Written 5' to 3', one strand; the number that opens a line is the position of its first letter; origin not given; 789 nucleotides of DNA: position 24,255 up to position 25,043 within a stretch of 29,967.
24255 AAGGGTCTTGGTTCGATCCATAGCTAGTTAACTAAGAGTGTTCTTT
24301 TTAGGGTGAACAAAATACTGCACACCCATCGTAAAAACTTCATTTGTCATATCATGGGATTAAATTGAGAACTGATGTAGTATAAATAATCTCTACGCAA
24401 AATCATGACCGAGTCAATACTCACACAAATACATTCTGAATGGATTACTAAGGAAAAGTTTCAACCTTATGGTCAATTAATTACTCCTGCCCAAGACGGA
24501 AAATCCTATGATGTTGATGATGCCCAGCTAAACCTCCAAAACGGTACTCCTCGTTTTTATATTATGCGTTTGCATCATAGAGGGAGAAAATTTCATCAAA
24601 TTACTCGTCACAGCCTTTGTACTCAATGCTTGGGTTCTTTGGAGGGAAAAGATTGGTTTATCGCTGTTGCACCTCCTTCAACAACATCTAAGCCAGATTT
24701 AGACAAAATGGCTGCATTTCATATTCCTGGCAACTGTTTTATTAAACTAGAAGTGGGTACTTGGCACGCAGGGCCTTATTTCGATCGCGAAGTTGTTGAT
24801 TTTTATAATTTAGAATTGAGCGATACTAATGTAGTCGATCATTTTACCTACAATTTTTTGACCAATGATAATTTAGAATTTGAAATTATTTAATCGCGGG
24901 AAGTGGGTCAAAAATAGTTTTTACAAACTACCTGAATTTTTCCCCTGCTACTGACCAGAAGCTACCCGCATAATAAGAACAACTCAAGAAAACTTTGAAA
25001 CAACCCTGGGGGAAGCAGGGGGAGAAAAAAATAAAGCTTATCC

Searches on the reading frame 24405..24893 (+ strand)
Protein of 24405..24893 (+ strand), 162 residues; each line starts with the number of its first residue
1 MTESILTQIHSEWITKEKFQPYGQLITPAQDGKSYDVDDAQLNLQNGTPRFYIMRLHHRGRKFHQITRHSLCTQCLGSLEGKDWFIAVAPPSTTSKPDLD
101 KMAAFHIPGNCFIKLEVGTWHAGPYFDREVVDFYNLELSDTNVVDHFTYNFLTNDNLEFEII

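Call 50: search_protein_families(library=pfam, proteins=[window:24405-24893:+])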
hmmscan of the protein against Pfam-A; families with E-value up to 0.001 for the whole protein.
window:24405-24893:+ (162 aa): 1 family
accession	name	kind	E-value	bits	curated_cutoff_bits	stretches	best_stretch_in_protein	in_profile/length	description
PF04115.18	Ureidogly_lyase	-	7.4e-12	45.6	23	1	8-135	3-140/162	Ureidoglycolate lyase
